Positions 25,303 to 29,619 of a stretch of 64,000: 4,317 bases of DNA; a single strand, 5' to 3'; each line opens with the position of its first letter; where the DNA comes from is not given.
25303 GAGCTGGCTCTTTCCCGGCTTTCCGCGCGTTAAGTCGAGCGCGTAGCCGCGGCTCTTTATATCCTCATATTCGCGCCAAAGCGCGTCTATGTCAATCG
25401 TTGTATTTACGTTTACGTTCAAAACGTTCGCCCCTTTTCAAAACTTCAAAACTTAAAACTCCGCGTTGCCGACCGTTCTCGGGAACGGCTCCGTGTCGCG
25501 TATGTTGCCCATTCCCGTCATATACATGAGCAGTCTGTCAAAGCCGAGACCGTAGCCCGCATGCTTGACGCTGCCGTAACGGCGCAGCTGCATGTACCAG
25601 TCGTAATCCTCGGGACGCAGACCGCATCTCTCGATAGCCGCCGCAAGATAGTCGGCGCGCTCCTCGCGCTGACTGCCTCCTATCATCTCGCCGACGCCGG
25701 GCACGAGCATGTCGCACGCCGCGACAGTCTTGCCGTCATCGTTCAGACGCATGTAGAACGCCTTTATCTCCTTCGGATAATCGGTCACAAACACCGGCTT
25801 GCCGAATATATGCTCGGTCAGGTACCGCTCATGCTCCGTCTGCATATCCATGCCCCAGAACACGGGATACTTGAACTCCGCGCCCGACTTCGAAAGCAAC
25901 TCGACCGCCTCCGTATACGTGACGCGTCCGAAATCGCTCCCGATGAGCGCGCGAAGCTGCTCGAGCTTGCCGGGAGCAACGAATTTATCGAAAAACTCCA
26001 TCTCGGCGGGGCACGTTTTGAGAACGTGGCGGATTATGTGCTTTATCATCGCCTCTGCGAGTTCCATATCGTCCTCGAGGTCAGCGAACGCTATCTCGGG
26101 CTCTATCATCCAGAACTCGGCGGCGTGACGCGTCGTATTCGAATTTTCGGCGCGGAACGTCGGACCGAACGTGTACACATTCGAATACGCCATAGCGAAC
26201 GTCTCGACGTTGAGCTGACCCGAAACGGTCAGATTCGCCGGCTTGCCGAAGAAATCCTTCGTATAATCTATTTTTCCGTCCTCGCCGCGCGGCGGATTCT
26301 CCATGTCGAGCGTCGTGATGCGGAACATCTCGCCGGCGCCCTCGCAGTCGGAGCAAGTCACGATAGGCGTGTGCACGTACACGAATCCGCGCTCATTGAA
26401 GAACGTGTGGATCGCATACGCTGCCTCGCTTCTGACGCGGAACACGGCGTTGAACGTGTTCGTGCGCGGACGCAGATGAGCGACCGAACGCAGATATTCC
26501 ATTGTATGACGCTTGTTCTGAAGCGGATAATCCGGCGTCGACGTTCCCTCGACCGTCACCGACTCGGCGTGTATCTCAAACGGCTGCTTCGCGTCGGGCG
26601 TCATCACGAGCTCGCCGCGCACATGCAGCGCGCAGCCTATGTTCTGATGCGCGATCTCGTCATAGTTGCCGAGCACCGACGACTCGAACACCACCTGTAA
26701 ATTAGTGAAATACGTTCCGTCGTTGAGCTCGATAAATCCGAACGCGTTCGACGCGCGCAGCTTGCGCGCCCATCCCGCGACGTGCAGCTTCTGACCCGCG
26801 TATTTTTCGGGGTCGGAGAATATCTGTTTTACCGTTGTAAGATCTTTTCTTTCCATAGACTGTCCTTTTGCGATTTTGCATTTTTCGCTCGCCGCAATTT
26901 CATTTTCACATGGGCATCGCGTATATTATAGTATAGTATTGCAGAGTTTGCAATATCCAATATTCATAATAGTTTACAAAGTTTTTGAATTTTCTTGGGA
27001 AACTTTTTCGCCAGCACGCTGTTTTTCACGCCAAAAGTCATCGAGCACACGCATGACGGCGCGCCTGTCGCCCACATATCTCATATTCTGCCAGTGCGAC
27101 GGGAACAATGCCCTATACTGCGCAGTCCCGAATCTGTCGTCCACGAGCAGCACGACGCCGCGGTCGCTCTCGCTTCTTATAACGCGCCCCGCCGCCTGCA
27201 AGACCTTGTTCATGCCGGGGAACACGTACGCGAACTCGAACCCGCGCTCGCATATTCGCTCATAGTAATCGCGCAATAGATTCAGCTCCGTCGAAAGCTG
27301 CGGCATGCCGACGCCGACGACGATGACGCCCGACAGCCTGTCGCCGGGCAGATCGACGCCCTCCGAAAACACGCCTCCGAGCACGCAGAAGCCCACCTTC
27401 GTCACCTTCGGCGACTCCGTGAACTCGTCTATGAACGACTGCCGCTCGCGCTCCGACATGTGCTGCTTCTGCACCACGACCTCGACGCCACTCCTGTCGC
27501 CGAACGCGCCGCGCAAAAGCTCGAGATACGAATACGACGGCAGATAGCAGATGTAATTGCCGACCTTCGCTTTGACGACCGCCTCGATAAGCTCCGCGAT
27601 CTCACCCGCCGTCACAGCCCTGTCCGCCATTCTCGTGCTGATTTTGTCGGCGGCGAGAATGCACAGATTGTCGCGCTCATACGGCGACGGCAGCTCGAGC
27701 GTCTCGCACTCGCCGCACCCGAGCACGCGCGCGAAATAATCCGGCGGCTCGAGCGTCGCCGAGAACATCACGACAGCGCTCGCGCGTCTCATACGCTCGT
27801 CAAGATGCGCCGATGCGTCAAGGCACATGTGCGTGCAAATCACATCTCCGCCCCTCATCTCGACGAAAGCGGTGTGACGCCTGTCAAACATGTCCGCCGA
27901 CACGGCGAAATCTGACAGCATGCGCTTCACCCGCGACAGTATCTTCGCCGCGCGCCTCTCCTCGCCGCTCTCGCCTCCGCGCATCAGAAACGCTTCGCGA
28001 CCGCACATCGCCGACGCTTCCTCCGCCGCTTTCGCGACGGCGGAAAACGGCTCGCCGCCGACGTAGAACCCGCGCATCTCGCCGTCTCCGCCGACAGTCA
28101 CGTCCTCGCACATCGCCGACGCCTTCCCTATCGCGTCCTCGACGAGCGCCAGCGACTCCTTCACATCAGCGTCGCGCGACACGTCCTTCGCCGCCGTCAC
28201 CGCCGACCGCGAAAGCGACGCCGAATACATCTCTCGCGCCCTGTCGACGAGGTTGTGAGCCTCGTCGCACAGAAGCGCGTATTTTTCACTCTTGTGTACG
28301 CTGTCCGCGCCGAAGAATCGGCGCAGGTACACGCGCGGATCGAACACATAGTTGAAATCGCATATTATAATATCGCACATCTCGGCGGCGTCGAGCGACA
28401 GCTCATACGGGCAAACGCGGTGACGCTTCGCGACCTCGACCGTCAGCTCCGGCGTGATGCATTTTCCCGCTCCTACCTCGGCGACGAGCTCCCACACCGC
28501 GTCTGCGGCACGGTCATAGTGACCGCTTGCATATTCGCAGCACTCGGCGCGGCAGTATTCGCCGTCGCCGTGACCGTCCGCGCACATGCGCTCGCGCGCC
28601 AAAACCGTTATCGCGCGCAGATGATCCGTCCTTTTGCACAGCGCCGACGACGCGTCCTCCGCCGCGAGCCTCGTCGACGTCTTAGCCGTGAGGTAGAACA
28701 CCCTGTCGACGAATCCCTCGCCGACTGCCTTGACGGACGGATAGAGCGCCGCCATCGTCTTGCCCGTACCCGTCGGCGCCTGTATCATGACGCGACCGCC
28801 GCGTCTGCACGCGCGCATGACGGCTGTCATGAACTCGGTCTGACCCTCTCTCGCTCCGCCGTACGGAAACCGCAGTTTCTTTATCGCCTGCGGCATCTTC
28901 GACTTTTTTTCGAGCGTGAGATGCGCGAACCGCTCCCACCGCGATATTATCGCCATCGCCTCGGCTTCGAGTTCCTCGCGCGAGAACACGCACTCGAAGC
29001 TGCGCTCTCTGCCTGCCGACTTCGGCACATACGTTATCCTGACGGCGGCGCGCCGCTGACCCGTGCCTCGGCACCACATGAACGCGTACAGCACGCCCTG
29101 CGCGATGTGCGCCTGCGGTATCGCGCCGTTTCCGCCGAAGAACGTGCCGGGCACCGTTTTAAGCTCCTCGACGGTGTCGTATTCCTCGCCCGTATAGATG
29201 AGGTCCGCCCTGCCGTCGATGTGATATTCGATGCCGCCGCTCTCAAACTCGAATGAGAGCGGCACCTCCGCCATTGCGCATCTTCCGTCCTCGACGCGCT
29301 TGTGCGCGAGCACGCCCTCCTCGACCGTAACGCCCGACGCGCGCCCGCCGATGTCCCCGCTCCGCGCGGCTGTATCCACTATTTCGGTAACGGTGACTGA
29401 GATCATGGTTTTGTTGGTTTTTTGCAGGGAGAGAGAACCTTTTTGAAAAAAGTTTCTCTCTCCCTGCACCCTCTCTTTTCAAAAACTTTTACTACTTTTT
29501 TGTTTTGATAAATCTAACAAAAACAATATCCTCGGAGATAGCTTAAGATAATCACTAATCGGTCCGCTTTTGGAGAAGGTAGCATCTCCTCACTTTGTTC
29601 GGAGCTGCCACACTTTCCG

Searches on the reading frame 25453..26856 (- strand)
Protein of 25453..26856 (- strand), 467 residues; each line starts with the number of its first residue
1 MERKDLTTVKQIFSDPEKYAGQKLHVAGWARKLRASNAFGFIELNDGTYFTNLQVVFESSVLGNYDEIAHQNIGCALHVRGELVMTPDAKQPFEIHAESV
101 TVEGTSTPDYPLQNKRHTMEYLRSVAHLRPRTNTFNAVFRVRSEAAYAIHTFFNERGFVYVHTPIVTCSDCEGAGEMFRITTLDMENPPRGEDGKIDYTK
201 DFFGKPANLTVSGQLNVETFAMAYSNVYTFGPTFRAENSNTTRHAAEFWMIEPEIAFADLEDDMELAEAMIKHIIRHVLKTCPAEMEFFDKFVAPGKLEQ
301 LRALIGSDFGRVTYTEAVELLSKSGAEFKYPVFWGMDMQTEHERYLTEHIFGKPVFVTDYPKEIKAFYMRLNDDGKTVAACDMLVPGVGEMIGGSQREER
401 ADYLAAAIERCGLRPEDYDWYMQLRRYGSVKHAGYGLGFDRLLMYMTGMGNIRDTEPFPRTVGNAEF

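Call 38: search_protein_families(library=pfam, proteins=[window:25453-26856:-], max_evalue=0.001)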
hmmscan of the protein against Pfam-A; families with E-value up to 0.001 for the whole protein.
window:25453-26856:- (467 aa): 2 families
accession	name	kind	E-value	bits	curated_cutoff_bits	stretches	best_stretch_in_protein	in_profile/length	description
PF00152.25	tRNA-synt_2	-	5.6e-66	223.1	25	1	125-461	8-307/308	tRNA synthetases class II (D, K and N)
PF01336.31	tRNA_anti-codon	-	9.4e-08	32.3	27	1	26-102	3-74/75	OB-fold nucleic acid binding domain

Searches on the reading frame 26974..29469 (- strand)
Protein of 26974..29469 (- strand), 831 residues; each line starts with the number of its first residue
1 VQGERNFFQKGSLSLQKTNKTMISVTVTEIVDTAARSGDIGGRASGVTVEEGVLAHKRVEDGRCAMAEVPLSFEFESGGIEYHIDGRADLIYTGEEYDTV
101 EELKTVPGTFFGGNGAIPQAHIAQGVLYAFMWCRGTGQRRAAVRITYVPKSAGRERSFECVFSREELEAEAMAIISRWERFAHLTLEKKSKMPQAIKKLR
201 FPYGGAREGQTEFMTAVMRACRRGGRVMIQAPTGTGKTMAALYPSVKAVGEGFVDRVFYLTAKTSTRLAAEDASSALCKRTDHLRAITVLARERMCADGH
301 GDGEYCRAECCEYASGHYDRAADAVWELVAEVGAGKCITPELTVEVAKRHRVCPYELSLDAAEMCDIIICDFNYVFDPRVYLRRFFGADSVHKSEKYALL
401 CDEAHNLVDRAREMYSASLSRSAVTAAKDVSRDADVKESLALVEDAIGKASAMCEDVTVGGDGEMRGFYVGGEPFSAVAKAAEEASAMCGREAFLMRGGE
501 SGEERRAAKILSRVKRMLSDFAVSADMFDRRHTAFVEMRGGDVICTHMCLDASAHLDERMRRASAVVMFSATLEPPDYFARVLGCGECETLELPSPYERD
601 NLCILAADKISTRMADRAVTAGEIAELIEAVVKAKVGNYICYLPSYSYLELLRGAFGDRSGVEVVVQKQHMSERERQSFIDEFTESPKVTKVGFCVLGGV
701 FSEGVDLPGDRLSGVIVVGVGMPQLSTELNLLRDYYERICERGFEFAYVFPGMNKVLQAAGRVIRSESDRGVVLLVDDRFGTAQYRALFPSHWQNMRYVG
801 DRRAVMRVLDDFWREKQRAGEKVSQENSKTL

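Call 7: search_protein_families(library=pfam, proteins=[window:26974-29469:-], max_evalue=0.01)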
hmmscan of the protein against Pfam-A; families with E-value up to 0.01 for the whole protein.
window:26974-29469:- (831 aa): 6 families
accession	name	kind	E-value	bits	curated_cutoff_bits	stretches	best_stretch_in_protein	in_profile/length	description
PF13307.12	Helicase_C_2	-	5.7e-40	137.6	25.3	1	629-795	2-169/170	Helicase C-terminal domain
PF06733.21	DEAD_2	-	3.3e-13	50.1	21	1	294-423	56-171/172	DEAD_2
PF00270.35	DEAD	-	4.8e-07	30.1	26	1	214-260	8-51/167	DEAD/DEAH box helicase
PF06777.17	HBB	-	0.00011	22.4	30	1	529-615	106-189/190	Helical and beta-bridge domain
PF04851.21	ResIII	-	0.00053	20.4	22.5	0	207-243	5-42/164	Type III restriction enzyme, res subunit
PF00271.37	Helicase_C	-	0.0084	16.8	23.5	0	626-711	5-85/110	Helicase conserved C-terminal domain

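Call 8: search_protein_families(library=padloc, proteins=[window:26974-29469:-], max_evalue=0.001)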
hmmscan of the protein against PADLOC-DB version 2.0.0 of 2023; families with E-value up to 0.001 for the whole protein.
window:26974-29469:- (831 aa): 9 families
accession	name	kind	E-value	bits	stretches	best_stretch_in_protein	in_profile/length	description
PDLC01439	typeIV_DinG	-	1e-114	382.3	1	198-793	9-555/575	CAS-IV-A; associated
PDLC01729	typeIV_DinG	-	4e-13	47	1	751-787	588-624/666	Csf4_0_IVA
PDLC04986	PDC-S28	-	1.2e-05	21.8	0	689-779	387-469/831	-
PDLC01730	typeIV_DinG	-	4.8e-05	19.9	0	204-241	115-156/802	Csf4_1_IVA1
PDLC01761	Cas3b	-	0.0002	18.2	1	209-260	216-265/705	-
PDLC01710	Cas3a1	-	0.00022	17.9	1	207-260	199-256/745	Cas3_1_CAS-I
PDLC01252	Cas3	-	0.00027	18.5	1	227-260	2-35/324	CAS-I; effector_G3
PDLC00938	Cas3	-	0.00049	17.4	0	227-260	2-35/358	CRISPR-associated helicase Cas3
PDLC01765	Cas3c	-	0.00061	16.8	0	218-264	177-223/612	-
